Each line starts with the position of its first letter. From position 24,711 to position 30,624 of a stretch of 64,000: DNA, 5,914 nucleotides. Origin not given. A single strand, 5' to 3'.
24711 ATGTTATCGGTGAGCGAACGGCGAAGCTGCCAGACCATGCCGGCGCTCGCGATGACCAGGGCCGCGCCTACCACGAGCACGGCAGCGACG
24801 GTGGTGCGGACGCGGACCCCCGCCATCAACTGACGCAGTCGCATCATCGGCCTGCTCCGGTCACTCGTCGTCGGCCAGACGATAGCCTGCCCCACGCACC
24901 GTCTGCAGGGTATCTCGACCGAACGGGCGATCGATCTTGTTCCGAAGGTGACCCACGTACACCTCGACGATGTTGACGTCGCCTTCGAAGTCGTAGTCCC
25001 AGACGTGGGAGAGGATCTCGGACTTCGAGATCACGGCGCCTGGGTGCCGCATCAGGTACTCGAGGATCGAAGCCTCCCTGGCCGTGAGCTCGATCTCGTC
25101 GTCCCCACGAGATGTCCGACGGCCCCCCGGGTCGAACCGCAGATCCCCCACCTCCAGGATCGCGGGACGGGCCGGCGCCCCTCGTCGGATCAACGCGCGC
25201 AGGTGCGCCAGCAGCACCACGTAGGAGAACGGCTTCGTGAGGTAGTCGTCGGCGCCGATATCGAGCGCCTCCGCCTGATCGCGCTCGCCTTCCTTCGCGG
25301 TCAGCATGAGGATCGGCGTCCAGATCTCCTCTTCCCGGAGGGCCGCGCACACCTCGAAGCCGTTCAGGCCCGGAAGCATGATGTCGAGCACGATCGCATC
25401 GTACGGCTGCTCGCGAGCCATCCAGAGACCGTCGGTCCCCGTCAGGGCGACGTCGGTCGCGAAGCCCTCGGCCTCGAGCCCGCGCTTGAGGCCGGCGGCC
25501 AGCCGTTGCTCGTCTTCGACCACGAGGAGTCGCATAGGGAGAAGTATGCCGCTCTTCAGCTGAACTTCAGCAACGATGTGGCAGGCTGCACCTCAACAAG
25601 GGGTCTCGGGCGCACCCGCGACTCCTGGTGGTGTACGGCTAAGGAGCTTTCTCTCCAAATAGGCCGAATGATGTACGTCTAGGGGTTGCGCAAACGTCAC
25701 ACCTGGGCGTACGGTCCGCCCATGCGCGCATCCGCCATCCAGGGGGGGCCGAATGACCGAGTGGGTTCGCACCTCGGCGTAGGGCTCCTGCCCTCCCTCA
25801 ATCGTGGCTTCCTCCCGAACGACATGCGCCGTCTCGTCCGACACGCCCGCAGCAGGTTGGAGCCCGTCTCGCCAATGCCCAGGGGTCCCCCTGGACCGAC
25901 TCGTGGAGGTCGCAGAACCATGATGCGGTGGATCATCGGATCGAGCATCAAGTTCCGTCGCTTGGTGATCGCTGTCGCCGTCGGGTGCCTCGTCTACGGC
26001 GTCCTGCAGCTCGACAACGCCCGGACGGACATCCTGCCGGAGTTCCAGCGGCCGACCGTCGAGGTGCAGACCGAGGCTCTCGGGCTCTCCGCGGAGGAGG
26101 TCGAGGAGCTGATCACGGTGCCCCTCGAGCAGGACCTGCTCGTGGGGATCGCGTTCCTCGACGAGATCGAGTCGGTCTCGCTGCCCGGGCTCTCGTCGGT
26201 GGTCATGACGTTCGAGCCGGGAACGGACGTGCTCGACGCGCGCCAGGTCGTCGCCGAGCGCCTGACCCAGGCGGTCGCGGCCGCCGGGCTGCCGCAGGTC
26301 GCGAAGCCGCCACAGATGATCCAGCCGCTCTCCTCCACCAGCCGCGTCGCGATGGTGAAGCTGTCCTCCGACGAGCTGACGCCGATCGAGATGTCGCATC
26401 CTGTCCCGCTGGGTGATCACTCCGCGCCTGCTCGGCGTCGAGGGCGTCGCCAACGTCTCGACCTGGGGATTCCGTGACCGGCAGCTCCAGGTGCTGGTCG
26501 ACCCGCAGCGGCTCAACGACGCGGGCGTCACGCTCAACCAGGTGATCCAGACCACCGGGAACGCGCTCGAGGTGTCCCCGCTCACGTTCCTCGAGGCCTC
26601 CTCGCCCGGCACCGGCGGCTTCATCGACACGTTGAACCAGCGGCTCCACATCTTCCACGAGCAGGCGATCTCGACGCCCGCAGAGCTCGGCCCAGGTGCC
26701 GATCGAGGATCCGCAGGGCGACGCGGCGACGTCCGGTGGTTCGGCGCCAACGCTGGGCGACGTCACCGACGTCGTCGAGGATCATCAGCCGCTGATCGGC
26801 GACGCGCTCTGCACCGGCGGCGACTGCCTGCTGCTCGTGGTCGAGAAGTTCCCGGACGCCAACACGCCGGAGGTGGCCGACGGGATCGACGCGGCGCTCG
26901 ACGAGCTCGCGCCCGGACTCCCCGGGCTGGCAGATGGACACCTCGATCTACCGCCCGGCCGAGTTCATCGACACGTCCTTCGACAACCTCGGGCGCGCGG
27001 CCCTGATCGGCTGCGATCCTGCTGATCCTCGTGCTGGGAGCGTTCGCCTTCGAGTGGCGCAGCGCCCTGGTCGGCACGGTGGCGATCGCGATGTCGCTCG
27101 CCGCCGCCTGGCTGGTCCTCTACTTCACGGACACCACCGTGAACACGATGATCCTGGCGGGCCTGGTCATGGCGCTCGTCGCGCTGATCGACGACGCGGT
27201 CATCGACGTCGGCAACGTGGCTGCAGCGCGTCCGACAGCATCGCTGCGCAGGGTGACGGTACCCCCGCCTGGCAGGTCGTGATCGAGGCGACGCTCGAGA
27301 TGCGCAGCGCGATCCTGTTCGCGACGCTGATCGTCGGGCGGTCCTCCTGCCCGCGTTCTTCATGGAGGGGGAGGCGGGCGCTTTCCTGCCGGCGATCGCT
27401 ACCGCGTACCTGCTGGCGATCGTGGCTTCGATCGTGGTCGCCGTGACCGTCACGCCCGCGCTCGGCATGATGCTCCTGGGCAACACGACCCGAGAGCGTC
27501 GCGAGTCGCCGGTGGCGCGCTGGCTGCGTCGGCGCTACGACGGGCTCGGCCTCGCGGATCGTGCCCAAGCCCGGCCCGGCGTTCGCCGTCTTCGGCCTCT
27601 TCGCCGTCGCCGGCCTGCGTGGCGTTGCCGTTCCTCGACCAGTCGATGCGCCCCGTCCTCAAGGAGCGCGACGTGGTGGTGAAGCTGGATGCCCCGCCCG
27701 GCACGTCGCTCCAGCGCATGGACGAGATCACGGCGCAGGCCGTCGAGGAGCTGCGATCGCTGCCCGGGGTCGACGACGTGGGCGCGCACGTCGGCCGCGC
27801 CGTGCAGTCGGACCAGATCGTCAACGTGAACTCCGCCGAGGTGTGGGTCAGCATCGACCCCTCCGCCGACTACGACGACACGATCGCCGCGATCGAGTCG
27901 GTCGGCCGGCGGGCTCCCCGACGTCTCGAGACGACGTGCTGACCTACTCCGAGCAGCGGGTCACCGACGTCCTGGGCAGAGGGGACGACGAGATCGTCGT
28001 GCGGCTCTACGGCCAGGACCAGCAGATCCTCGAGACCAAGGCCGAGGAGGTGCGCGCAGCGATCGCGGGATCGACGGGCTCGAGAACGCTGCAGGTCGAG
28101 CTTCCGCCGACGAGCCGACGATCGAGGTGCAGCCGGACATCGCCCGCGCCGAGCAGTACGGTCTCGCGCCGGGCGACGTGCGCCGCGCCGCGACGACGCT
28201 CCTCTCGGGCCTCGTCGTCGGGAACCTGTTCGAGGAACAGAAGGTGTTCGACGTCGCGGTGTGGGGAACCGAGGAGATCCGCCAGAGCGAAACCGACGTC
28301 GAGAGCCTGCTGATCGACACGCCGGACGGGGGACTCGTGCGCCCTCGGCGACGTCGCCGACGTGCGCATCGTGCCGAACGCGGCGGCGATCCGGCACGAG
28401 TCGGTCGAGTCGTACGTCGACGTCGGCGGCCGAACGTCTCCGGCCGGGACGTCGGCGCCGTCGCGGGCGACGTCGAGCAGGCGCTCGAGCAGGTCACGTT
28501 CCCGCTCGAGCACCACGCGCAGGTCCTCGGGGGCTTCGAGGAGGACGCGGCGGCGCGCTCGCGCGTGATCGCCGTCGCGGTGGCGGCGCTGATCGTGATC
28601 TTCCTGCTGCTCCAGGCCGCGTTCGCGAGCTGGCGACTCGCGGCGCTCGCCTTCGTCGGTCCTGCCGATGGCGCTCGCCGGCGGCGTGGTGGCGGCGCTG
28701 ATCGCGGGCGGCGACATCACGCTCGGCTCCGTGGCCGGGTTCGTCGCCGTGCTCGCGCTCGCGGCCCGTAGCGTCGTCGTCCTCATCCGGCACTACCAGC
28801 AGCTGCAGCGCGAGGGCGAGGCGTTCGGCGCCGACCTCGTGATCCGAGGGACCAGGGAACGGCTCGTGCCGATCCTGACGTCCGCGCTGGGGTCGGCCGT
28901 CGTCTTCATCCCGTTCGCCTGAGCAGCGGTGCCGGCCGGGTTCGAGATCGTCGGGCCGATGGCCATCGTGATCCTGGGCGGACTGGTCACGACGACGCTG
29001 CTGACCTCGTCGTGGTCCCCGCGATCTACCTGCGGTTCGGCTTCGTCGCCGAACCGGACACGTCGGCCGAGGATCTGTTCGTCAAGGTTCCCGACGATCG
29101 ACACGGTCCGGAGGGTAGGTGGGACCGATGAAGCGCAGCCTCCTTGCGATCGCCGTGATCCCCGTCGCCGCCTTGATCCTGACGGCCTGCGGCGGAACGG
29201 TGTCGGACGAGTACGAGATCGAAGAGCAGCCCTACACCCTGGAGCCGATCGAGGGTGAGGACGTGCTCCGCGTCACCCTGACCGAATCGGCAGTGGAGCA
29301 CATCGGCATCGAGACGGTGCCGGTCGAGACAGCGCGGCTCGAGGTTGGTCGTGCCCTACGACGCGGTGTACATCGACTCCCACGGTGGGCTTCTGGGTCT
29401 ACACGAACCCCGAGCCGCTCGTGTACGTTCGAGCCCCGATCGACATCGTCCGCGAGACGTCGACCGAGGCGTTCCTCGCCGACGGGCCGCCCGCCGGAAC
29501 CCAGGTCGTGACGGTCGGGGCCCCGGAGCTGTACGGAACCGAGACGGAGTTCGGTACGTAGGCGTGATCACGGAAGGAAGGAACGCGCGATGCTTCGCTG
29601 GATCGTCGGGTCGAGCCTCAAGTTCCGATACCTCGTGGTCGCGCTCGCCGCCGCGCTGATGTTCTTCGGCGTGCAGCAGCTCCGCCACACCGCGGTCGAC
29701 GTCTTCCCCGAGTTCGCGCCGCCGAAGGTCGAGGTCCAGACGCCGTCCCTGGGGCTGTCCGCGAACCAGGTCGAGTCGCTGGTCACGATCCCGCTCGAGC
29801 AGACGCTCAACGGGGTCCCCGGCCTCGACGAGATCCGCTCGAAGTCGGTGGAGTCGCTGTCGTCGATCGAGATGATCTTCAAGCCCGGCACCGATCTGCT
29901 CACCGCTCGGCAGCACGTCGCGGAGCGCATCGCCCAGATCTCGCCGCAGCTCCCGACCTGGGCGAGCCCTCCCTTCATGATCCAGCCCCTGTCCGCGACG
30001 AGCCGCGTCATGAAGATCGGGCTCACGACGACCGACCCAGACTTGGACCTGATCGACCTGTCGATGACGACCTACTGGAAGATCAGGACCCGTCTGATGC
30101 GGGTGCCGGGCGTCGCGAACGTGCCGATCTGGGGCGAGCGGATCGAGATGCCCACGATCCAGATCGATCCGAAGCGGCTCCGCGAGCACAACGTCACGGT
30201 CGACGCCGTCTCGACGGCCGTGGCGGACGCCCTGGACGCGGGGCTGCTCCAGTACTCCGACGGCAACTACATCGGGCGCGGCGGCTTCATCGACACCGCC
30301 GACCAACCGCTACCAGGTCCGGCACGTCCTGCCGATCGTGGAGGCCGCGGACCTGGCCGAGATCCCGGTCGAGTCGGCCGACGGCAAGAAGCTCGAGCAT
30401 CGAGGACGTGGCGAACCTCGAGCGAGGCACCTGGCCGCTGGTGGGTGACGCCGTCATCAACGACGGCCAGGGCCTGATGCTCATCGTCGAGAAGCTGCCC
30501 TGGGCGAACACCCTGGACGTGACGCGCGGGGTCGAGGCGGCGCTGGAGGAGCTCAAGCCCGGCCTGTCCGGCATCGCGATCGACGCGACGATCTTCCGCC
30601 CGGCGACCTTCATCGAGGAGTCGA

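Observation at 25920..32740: Two tandem CusA/CzcA-like RND genes plus an intervening lipoprotein carry at least 18 frame changes but no obvious large deletions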

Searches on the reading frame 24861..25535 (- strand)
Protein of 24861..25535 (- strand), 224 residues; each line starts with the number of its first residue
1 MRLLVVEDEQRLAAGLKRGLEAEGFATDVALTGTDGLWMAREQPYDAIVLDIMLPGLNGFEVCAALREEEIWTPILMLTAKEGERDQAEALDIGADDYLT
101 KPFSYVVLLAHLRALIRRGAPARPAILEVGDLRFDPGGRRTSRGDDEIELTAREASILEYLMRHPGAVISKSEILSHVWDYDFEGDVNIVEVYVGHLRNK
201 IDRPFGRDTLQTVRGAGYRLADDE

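Call 14: find_encoding_contigs(protein=window:24861-25535:-, flank=10000, max_places=8)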
Protein window:24861-25535:- (224 aa): no gene with exactly this product is on record in the collection.

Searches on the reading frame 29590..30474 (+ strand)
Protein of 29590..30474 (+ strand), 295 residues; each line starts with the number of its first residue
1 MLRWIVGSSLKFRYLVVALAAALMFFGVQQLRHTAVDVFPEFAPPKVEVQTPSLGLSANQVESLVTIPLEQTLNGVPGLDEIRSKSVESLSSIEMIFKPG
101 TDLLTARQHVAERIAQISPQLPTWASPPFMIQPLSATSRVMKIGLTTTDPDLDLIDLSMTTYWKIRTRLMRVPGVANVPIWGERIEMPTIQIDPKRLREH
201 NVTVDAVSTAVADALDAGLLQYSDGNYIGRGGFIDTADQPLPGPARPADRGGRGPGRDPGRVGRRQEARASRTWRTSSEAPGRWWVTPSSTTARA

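Call 30: list_cluster_members(proteins=[window:29590-30474:+, window:20903-21721:+, window:21778-22059:+, window:34558-35487:+, window:35554-36378:+, window:36372-37121:+, window:37147-37872:+, window:37884-38486:+, window:20508-20903:+, window:24864-25535:-])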
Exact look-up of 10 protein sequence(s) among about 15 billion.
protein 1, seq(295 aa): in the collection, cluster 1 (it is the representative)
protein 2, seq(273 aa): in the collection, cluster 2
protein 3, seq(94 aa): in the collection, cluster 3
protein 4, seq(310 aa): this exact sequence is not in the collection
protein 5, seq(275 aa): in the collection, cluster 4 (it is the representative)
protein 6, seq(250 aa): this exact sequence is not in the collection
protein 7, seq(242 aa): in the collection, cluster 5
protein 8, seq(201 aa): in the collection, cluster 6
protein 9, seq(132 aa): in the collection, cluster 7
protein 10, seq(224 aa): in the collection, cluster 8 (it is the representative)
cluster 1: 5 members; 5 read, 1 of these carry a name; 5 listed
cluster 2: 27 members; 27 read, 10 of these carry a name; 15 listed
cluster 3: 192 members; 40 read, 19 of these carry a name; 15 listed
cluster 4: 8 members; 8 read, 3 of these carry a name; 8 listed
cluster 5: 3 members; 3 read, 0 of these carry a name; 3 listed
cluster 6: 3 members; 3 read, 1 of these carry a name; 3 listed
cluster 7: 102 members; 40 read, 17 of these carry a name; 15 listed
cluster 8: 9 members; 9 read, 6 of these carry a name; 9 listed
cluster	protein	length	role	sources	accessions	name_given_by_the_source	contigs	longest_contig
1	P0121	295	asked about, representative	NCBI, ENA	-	-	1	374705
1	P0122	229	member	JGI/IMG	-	Cu/Ag efflux pump CusA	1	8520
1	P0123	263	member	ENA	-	-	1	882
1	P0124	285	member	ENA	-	-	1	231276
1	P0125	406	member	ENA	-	-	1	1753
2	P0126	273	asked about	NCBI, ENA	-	-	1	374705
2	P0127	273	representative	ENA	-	-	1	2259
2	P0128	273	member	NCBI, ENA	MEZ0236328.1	MAG: ThiF family adenylyltransferase [Actinomycetota bacterium]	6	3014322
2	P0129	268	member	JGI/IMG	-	adenylyltransferase/sulfurtransferase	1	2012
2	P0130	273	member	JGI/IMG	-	sulfur-carrier protein adenylyltransferase/sulfurtransferase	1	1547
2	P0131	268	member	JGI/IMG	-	adenylyltransferase/sulfurtransferase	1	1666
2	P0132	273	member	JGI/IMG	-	sulfur-carrier protein adenylyltransferase/sulfurtransferase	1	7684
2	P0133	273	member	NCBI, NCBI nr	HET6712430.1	MAG TPA: molybdopterin-synthase adenylyltransferase MoeB [Actinomycetota bacterium] | molybdopterin-synthase adenylyltransferase MoeB [Actinomycetota bacterium]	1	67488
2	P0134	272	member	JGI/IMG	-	molybdopterin/thiamine biosynthesis adenylyltransferase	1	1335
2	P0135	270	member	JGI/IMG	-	adenylyltransferase/sulfurtransferase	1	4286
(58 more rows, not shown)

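Call 31: find_encoding_contigs(protein=P0121, flank=10000, max_places=4)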
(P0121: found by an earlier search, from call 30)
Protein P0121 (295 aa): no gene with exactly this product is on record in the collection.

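Call 39: find_encoding_contigs(protein=P0124, flank=10000, max_places=3)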
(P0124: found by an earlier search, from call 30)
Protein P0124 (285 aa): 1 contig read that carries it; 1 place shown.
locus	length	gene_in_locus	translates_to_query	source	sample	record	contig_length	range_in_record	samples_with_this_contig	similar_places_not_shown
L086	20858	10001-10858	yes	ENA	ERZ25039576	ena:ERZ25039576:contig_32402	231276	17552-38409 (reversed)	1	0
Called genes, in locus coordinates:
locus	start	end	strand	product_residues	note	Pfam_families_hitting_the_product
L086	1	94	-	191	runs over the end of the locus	-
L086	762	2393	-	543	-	PF13424:TPR_12 (faint), PF00196:GerE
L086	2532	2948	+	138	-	PF00583:Acetyltransf_1, PF13508:Acetyltransf_7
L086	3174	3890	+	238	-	-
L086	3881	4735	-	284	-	PF00672:HAMP, PF00512:HisKA, PF02518:HATPase_c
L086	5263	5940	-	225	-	PF00072:Response_reg, PF00486:Trans_reg_C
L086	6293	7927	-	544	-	-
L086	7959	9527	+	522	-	PF00873:ACR_tran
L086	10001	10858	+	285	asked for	PF00873:ACR_tran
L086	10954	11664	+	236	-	PF00873:ACR_tran, PF03176:MMPL (weak)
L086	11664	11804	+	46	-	-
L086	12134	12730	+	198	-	PF00873:ACR_tran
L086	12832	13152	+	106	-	PF00873:ACR_tran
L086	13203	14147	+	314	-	-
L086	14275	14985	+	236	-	-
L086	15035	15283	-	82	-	-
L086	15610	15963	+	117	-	PF00291:PALP (weak)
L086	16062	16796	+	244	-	PF01177:Asp_Glu_race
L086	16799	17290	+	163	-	PF00753:Lactamase_B (weak), PF12706:Lactamase_B_2 (weak)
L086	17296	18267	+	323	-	PF01138:RNase_PH, PF03725:RNase_PH_C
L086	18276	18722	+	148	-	PF01725:Ham1p_like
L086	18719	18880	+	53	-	PF01725:Ham1p_like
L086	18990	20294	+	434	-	PF00512:HisKA, PF13581:HATPase_c_2 (weak), PF02518:HATPase_c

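Call 53: find_encoding_contigs(protein=P0125, flank=10000, max_places=3)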
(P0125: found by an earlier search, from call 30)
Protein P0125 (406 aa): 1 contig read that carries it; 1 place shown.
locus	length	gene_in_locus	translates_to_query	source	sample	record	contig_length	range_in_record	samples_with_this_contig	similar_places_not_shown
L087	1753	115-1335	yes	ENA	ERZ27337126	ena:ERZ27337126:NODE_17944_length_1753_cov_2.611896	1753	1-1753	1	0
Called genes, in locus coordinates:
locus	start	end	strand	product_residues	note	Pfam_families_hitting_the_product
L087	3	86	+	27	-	?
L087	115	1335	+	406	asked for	PF00873:ACR_tran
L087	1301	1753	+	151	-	?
